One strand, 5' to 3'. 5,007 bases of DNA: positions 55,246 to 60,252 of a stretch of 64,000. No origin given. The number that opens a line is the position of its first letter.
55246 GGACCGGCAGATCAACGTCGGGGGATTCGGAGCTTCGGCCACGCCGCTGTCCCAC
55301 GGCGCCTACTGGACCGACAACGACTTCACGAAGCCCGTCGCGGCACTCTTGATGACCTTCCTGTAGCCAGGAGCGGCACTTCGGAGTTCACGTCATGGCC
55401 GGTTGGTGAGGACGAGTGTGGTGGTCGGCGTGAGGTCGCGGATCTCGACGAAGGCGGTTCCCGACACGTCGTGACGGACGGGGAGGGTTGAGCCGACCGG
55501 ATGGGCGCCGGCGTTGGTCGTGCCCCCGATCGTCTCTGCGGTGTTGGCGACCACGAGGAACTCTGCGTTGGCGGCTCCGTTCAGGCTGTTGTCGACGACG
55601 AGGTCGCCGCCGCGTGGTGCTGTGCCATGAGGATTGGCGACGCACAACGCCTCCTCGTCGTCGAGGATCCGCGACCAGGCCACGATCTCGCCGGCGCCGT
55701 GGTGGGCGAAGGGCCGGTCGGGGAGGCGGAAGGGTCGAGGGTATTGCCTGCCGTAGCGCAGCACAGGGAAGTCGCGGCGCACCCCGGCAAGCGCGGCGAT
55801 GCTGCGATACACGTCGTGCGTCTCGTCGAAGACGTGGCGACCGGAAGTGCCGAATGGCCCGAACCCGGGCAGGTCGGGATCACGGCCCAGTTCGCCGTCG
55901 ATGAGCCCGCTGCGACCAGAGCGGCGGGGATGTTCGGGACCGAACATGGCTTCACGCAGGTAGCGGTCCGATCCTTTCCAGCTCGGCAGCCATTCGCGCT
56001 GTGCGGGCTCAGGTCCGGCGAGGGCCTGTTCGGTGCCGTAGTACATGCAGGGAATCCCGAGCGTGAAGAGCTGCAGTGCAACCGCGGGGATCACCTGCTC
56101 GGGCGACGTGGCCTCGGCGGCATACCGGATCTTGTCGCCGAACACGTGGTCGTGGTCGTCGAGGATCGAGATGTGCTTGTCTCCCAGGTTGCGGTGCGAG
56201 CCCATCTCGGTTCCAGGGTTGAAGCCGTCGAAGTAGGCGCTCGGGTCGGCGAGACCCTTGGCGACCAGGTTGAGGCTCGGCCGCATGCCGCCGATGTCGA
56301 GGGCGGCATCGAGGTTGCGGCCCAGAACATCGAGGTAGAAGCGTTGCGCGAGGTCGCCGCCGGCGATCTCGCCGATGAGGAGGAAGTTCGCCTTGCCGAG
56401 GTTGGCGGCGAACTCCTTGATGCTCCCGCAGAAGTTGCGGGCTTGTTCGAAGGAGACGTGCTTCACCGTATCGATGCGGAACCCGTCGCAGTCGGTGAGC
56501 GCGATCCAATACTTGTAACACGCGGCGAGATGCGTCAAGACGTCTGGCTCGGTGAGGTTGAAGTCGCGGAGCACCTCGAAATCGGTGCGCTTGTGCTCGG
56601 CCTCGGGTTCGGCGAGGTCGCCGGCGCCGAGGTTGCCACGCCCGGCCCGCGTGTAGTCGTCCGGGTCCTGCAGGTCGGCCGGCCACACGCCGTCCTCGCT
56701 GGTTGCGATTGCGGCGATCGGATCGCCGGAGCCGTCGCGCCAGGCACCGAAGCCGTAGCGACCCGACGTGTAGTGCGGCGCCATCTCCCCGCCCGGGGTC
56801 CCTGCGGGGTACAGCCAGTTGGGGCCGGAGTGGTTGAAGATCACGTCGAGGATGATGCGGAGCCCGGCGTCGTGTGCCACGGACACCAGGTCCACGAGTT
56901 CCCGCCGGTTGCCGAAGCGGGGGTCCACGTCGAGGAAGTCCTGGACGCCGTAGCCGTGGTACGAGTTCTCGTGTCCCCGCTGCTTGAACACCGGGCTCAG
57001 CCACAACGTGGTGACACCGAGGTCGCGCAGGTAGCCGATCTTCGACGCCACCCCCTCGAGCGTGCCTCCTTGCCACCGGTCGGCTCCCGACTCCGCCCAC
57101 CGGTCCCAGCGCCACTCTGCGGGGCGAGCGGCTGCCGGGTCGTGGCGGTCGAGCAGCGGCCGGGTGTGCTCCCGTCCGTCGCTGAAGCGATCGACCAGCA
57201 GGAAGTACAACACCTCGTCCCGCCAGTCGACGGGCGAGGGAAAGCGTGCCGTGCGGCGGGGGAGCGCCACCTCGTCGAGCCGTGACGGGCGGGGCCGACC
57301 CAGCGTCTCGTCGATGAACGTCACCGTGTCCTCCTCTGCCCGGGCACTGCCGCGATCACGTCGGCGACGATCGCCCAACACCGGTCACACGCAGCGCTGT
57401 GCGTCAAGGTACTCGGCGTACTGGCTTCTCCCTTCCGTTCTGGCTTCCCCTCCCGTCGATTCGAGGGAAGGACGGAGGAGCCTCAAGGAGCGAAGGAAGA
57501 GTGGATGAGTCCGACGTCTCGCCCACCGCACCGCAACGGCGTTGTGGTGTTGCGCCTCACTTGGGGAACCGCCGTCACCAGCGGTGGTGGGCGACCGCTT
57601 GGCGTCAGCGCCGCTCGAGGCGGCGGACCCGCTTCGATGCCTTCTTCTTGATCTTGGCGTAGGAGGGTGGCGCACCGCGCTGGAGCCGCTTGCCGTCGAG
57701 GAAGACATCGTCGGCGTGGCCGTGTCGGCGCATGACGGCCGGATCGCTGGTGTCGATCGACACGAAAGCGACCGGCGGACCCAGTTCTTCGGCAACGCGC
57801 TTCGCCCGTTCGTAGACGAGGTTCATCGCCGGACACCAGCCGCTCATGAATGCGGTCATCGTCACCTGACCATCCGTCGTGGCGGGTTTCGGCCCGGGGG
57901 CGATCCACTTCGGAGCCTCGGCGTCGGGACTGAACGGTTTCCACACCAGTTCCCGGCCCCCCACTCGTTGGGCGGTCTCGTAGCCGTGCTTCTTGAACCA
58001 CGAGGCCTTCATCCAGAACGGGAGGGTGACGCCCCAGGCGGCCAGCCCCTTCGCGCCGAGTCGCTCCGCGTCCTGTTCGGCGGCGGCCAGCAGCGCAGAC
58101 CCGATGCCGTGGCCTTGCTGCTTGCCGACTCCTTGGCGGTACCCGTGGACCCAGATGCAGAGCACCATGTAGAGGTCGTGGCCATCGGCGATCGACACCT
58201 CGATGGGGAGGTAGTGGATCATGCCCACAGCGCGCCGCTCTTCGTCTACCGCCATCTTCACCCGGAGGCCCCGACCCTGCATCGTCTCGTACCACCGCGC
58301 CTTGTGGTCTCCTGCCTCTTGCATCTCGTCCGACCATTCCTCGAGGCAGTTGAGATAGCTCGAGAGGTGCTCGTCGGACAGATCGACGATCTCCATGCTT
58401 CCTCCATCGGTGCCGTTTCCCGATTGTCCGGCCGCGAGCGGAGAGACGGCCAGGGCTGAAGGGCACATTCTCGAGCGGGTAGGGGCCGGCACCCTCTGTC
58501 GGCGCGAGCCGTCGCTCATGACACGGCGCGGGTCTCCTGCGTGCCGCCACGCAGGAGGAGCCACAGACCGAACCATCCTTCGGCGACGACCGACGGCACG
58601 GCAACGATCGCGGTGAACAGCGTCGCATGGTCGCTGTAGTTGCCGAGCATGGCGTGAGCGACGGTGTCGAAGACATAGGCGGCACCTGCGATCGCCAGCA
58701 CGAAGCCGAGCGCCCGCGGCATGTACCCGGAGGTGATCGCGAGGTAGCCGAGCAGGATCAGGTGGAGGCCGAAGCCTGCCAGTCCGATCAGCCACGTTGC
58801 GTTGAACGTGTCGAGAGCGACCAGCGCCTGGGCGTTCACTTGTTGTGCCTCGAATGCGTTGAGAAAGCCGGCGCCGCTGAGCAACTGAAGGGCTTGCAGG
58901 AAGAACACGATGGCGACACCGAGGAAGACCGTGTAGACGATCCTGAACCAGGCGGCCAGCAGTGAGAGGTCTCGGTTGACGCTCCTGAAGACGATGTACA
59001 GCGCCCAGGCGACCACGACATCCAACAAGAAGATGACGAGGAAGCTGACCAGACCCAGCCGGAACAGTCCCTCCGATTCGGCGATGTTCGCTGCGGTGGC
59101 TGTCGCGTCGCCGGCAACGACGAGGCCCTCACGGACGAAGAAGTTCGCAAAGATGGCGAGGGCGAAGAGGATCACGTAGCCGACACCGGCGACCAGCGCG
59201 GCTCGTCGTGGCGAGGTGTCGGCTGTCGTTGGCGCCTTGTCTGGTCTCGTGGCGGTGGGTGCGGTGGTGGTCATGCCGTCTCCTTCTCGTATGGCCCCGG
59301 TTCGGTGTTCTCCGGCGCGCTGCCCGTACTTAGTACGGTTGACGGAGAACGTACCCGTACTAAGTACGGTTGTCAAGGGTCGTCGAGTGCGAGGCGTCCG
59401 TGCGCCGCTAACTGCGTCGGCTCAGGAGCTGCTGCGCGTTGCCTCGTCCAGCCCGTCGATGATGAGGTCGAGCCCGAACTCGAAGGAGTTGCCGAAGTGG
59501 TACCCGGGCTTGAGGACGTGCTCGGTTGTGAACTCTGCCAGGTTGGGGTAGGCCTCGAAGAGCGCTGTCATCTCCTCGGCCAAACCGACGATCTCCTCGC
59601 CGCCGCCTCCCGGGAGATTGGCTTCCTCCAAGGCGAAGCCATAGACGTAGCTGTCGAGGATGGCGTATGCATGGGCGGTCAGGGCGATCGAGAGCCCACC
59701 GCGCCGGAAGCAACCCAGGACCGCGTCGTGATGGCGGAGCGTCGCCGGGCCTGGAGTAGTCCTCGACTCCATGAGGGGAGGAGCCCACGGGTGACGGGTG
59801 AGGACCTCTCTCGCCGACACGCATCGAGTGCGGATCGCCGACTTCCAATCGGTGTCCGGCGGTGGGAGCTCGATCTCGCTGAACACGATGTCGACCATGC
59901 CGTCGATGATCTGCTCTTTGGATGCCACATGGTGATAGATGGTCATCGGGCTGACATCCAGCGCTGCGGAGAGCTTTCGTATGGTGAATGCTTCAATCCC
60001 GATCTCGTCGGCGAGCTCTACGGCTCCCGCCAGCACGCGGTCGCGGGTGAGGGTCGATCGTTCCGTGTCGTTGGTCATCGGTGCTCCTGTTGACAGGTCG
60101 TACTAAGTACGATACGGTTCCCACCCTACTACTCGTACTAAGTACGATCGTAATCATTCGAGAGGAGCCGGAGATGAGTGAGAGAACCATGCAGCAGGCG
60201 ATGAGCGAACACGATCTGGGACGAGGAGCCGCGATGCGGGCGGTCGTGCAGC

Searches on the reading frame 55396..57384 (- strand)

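Call 59: search_protein_families(library=pfam, proteins=[window:55396-57384:-], max_evalue=0.00001)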
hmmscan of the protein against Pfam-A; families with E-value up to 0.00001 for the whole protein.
window:55396-57384:- (663 aa): 1 family
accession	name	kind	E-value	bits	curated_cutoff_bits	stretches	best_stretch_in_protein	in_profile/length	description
PF00128.31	Alpha-amylase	-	2.9e-37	129.4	22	1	64-459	4-360/446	Alpha amylase, catalytic domain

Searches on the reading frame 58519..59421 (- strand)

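Call 60: search_protein_families(library=pfam, proteins=[window:58519-59421:-], max_evalue=0.0001)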
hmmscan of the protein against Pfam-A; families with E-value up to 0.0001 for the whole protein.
window:58519-59421:- (301 aa): 1 family
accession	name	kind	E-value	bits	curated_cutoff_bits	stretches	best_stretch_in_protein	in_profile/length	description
PF14329.11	DUF4386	-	6.8e-56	189.9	27.6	1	77-292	1-210/210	Domain of unknown function (DUF4386)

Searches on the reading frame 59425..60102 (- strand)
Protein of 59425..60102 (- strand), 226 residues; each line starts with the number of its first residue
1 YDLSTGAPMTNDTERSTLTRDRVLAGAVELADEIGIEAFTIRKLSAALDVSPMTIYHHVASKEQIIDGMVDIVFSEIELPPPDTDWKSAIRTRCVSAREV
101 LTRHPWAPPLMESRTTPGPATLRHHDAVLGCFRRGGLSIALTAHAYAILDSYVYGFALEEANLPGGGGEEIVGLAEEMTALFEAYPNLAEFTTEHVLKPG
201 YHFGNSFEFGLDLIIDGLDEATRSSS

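Call 60: search_protein_families(library=pfam, proteins=[window:59425-60102:-], max_evalue=0.0001)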
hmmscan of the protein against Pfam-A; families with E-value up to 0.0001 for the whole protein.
window:59425-60102:- (226 aa): 2 families
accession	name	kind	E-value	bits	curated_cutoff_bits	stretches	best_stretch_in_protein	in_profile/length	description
PF02909.22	TetR_C_1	-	5.9e-21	75.3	21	1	80-220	2-144/146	Tetracyclin repressor-like, C-terminal domain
PF00440.29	TetR_N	-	1.1e-08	35.1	24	1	24-67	2-45/47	Bacterial regulatory proteins, tetR family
